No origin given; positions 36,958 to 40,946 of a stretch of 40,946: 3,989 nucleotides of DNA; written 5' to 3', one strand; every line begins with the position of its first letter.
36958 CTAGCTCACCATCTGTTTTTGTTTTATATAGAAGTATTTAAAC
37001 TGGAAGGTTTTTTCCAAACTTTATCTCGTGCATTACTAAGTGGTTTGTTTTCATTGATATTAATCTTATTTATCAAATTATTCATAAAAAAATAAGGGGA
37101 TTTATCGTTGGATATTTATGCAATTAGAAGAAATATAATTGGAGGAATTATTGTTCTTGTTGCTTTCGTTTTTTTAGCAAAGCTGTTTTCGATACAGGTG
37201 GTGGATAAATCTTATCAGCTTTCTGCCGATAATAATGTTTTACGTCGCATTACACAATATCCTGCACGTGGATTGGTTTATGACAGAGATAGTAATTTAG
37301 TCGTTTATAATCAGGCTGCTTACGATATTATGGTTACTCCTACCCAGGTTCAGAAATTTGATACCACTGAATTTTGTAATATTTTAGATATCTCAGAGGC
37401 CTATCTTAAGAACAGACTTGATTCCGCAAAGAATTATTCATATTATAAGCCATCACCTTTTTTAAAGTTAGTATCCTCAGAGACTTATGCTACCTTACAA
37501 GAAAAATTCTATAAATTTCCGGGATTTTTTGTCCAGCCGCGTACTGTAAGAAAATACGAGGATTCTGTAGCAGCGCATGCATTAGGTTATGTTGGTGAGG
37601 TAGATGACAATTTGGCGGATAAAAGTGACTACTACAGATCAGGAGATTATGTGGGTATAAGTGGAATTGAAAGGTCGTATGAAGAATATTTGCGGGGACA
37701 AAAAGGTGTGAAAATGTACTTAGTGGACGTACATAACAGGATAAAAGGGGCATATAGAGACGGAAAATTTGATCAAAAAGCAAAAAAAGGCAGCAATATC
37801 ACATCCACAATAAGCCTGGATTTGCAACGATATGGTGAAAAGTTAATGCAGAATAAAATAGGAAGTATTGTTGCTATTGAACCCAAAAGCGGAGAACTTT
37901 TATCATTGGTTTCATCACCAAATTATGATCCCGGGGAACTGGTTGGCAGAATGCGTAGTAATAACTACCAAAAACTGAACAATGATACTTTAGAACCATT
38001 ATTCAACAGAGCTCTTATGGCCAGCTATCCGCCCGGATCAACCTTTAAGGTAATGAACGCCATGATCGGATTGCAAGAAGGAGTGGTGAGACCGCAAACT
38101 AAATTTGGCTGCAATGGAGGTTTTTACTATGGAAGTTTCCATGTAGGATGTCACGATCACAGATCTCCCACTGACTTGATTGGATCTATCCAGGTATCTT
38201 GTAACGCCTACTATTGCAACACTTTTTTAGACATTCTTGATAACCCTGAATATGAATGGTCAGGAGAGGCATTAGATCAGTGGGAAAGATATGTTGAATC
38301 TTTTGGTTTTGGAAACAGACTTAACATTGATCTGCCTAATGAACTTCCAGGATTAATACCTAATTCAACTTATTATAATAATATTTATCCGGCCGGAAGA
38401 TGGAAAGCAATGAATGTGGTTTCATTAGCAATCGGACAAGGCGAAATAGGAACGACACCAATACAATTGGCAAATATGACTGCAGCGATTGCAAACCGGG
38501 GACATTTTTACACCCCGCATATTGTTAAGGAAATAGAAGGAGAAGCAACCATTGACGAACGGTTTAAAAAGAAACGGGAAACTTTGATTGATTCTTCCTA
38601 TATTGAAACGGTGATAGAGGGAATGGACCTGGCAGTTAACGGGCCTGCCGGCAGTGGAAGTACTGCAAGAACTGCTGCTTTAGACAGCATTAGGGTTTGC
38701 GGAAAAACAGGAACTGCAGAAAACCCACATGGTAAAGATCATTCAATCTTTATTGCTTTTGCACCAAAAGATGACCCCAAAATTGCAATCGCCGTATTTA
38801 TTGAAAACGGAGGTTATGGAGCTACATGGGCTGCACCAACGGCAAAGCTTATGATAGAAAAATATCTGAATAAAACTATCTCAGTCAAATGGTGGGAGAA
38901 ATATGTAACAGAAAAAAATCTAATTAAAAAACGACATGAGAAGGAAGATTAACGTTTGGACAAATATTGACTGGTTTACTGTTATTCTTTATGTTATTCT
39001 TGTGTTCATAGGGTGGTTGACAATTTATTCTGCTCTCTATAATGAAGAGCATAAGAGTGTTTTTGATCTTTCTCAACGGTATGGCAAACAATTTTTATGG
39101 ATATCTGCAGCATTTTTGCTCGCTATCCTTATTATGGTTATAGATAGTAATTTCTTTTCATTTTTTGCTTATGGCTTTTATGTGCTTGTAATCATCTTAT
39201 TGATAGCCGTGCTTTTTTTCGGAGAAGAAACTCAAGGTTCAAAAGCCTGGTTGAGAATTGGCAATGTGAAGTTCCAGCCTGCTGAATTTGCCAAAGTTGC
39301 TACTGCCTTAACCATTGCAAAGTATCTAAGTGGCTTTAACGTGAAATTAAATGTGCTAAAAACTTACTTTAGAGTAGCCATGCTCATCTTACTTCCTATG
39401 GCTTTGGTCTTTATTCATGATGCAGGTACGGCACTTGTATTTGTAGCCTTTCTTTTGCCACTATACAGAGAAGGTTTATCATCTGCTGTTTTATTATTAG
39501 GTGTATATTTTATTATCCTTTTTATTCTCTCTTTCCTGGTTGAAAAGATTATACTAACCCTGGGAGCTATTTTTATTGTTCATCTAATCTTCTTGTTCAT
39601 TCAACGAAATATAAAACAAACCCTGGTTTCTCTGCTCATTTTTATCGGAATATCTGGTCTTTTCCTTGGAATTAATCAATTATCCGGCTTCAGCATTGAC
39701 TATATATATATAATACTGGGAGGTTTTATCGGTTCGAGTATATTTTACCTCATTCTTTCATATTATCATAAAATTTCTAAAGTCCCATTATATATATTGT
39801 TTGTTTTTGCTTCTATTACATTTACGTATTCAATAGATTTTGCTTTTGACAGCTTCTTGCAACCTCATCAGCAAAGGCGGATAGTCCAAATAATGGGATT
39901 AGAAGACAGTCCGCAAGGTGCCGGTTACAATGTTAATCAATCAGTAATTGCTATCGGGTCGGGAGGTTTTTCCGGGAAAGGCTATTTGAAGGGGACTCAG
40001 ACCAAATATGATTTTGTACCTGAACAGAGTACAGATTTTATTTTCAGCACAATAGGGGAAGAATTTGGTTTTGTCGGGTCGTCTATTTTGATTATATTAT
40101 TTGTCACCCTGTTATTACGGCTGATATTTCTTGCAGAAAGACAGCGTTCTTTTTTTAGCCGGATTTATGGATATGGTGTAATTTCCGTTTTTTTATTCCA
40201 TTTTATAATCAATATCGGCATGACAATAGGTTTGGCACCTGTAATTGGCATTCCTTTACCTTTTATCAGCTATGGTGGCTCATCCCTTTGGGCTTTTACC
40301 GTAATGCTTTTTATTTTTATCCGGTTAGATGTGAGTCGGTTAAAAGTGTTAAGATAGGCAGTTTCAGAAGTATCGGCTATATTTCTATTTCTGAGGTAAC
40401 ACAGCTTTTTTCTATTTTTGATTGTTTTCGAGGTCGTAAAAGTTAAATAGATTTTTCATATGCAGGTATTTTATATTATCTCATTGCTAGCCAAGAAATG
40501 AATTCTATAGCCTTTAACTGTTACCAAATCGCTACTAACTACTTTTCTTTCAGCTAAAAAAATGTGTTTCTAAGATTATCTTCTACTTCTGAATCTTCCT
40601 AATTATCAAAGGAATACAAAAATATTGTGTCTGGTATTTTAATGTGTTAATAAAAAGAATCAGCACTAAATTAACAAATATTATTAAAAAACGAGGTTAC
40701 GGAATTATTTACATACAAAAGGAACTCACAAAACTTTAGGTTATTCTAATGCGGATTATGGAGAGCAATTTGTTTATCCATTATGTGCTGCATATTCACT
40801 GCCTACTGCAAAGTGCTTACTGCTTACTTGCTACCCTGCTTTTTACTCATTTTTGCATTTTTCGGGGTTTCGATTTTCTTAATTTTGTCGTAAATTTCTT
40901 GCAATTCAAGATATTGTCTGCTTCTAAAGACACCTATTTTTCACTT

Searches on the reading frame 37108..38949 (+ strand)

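Call 31: search_protein_families(library=pfam, proteins=[window:37108-38949:+], max_evalue=0.00001)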
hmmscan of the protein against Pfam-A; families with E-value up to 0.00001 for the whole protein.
window:37108-38949:+ (614 aa): 2 families
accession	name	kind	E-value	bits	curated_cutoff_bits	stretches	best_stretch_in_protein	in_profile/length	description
PF00905.27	Transpeptidase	-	1.5e-59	202.1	22.1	1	252-580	1-295/299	Penicillin binding protein transpeptidase domain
PF03717.20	PBP_dimer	-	2.2e-42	146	24.4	1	50-213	2-176/180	Penicillin-binding Protein dimerisation domain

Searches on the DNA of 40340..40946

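Call 80: search_rna_families(source=window, start=40340, end=40946, threshold=evalue, max_evalue=10)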
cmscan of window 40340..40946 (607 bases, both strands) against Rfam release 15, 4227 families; matches with E-value up to 10: 8.
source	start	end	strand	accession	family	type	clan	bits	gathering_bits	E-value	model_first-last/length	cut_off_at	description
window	40631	40683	+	RF02584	KRAS_3UTR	Cis-reg;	-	20.9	49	8.7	1-49/49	no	KRAS 3' UTR cis-regulatory element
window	40449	40531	+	RF00537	snoMe28S-Am2634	Gene; snRNA; snoRNA; CD-box;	-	20.1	50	1.2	1-97/97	no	Small nucleolar RNA Me28S-Am2634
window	40370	40394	+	RF01355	CRISPR-DR26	Gene; CRISPR;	-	19.6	39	1.1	1-25/25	no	CRISPR RNA direct repeat element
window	40636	40672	-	RF03995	mir-7957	Gene; miRNA;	-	17.5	76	2.3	1-59/59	no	mir-7957 microRNA precursor family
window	40898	40942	-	RF01962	RMST_1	Gene; lncRNA;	-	15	40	0.62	17-61/61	no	Rhabdomyosarcoma 2 associated transcript conserved region 1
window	40351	40371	+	RF02125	JPX_2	Gene; lncRNA;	-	13.9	48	3.8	49-69/69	no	JPX transcript, XIST activator conserved region 2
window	40409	40450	+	RF02143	HYMAI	Gene; lncRNA;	-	11.7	80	6.9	200-241/241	no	Hydatidiform mole associated and imprinted conserved region 1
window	40452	40528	-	RF02350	psRNA6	Gene; sRNA;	-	11.3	60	0.97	1-333/333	no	Nitrosomonas sRNA psRNA6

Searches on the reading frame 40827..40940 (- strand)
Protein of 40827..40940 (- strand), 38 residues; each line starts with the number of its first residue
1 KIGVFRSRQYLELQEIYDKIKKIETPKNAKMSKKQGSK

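Call 75: search_protein_families(library=pfam, proteins=[window:40827-40940:-], max_evalue=1)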
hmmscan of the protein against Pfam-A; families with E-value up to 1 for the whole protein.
seq(38 aa): 1 family
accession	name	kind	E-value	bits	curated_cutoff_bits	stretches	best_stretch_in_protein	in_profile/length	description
PF17207.9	MCM_OB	-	0.15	12.3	24.8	1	4-32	73-101/126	MCM OB domain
